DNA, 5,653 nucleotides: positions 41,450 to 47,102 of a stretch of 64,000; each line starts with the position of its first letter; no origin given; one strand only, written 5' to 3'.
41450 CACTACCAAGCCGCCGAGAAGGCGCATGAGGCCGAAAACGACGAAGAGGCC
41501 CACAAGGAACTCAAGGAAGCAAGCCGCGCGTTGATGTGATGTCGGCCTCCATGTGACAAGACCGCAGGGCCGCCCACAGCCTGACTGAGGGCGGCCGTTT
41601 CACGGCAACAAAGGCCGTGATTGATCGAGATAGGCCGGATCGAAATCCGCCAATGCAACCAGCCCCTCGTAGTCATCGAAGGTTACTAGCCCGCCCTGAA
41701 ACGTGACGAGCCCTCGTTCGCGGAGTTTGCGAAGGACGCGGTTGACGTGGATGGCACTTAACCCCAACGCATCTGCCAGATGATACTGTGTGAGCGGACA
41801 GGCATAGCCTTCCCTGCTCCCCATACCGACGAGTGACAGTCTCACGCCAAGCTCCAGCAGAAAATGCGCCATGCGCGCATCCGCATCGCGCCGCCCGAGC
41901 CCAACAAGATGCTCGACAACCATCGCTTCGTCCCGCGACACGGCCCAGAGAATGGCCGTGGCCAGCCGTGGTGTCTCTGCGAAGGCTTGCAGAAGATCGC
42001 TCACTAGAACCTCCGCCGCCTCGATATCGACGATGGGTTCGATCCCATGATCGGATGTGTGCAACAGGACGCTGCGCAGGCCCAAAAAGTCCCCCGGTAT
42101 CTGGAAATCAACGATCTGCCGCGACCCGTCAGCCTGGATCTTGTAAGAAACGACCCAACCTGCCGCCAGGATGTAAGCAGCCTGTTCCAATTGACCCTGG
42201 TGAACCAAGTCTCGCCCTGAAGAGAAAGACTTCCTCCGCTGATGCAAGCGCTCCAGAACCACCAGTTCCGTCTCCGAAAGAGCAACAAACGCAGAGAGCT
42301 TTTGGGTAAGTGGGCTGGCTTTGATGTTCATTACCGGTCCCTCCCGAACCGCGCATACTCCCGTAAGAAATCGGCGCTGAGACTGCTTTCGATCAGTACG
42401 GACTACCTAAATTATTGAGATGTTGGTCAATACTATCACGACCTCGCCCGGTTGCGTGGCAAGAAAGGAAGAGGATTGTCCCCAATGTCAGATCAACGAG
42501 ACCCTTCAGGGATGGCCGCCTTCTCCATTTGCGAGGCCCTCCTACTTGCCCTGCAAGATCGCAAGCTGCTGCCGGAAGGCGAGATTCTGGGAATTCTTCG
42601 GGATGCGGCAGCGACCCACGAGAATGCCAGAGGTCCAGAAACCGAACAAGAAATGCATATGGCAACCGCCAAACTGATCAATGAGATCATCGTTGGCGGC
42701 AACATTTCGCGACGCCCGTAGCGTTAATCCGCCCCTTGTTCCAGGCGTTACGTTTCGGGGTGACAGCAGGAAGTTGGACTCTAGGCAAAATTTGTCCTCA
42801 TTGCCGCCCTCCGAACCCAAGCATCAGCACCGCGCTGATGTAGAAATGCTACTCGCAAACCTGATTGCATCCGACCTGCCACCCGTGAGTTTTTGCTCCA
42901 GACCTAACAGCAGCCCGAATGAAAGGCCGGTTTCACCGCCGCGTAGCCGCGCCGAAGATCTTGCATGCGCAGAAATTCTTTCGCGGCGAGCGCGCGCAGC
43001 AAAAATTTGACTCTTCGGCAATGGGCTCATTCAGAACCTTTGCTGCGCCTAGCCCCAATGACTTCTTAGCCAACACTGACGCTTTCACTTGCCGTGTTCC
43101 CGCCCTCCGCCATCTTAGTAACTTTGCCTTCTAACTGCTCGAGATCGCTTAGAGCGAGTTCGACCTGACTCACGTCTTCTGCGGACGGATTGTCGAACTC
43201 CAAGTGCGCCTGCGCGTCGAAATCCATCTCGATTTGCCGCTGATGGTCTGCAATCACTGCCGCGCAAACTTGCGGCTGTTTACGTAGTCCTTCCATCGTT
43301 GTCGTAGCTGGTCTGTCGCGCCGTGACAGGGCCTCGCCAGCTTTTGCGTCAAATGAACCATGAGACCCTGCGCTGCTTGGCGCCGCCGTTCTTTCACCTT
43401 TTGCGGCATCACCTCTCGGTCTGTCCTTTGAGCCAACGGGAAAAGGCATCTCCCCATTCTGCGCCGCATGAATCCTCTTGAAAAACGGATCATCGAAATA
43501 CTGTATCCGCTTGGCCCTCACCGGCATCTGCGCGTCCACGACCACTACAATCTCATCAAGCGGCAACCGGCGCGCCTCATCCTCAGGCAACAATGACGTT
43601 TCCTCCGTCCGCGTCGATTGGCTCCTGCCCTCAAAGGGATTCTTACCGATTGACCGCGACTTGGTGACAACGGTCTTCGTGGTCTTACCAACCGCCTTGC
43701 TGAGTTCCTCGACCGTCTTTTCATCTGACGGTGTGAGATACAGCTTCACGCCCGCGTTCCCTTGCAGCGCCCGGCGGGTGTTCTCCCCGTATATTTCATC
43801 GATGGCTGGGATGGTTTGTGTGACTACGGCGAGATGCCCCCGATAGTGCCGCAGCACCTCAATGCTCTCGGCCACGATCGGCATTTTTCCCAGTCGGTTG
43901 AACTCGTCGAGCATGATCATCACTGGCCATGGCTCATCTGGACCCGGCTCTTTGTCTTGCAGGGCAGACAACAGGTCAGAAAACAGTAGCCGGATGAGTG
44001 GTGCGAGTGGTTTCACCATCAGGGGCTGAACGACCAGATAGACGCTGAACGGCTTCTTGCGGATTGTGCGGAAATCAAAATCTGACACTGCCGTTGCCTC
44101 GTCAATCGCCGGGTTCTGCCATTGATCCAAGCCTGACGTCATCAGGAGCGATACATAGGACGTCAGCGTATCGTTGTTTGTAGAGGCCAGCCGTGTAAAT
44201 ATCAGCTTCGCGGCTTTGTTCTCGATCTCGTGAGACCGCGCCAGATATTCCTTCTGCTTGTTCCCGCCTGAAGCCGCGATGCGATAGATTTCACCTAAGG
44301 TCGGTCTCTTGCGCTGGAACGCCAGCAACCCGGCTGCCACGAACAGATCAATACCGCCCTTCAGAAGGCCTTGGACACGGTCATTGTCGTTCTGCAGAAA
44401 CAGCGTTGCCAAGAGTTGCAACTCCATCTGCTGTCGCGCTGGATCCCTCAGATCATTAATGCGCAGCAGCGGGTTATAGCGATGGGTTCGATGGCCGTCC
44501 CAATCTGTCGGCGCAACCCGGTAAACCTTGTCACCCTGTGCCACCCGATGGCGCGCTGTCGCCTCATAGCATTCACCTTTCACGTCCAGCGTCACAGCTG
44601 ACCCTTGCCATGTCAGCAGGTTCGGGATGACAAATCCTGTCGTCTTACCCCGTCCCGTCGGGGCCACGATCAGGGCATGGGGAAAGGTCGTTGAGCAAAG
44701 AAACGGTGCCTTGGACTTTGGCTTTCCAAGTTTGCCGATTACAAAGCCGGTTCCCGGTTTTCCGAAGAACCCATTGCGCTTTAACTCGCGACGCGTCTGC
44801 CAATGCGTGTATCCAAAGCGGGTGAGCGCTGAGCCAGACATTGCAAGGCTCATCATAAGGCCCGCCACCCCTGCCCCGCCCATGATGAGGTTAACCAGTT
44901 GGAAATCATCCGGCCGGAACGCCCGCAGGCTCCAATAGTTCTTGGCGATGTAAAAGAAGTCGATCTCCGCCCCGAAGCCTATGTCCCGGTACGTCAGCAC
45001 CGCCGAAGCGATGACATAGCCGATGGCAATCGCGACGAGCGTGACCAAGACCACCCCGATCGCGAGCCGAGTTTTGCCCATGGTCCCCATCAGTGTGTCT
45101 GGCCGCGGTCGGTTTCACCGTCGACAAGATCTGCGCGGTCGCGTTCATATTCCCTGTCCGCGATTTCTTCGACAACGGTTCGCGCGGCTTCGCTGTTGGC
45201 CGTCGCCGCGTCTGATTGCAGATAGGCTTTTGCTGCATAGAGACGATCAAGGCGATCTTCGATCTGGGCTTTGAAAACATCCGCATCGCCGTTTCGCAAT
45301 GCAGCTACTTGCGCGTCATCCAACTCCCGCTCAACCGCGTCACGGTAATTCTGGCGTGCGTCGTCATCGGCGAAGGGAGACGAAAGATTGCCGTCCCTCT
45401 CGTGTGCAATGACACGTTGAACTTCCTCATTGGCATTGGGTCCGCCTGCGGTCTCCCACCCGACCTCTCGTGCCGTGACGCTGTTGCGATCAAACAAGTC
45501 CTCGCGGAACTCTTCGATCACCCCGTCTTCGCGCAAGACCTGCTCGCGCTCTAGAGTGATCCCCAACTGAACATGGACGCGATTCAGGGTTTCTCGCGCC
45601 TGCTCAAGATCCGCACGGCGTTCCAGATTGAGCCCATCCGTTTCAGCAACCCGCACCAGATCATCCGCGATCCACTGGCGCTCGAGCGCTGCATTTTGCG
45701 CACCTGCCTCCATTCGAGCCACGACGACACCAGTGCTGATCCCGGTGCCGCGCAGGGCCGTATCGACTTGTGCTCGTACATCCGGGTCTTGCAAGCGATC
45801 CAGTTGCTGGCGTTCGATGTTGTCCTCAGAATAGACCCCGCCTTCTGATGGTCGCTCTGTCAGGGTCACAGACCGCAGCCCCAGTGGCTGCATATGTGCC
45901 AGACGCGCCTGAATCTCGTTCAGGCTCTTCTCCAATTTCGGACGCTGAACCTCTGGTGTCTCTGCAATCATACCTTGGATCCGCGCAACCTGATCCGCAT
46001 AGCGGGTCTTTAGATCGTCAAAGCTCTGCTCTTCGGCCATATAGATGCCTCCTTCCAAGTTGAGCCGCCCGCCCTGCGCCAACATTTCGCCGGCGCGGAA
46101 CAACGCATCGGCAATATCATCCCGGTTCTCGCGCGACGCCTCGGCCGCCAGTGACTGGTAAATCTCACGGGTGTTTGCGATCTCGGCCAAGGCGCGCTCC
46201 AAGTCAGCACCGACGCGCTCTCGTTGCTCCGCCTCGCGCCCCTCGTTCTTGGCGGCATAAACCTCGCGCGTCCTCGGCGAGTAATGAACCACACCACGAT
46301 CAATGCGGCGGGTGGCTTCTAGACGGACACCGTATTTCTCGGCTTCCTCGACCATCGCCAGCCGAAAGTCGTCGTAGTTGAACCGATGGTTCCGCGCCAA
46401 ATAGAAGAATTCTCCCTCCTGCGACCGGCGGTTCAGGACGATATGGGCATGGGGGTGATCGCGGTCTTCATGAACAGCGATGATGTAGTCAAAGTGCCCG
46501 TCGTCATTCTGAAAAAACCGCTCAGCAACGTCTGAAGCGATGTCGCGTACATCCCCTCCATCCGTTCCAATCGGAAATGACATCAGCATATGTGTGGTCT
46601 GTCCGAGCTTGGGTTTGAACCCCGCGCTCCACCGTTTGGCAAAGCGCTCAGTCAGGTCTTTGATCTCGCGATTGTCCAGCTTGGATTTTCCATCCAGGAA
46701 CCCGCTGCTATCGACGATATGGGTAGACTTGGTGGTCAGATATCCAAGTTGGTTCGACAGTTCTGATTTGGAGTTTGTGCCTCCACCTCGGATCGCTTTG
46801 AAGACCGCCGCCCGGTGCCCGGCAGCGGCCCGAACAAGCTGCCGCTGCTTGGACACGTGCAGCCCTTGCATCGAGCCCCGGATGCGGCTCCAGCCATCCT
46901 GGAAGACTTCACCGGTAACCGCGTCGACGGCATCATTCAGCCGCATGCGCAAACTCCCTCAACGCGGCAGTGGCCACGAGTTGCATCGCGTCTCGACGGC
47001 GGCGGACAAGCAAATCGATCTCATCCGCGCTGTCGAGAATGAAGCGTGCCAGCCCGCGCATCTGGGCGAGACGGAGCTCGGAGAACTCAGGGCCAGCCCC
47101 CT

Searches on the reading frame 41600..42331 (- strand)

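Call 86: search_protein_families(library=pfam, proteins=[window:41600-42331:-], max_evalue=0.00001)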
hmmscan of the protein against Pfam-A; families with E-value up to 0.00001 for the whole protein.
window:41600-42331:- (243 aa): 2 families
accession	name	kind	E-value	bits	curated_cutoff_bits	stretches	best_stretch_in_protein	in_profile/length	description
PF13545.12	HTH_Crp_2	-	2.5e-14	53.4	27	1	152-226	1-69/70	Crp-like helix-turn-helix domain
PF00027.35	cNMP_binding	-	3.6e-11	43.3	27.5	1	34-118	2-87/89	Cyclic nucleotide-binding domain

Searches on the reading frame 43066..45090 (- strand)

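Call 47: search_protein_families(library=pfam, proteins=[window:43066-45090:-], max_evalue=0.0001)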
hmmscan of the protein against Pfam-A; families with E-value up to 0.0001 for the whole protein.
window:43066-45090:- (674 aa): 3 families
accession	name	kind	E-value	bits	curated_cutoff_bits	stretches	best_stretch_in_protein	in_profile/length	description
PF02534.20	T4SS-DNA_transf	-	4.8e-86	289.9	20.1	1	124-540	27-454/468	Type IV secretory system Conjugative DNA transfer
PF12696.13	TraG-D_C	-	2.1e-28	99.2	22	1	389-510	1-125/126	TraM recognition site of TraD and TraG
PF10412.15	TrwB_AAD_bind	-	9.3e-16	58.1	20.5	1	359-525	217-382/387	Type IV secretion-system coupling protein DNA-binding domain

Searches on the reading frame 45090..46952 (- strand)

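Call 47: search_protein_families(library=pfam, proteins=[window:45090-46952:-], max_evalue=0.0001)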
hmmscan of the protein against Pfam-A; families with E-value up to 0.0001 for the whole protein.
window:45090-46952:- (620 aa): 1 family
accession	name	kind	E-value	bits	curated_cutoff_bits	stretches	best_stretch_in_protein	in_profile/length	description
PF03432.20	Relaxase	-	1.1e-13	52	24.6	1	82-208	15-131/132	MobA/VirD2-like, nuclease domain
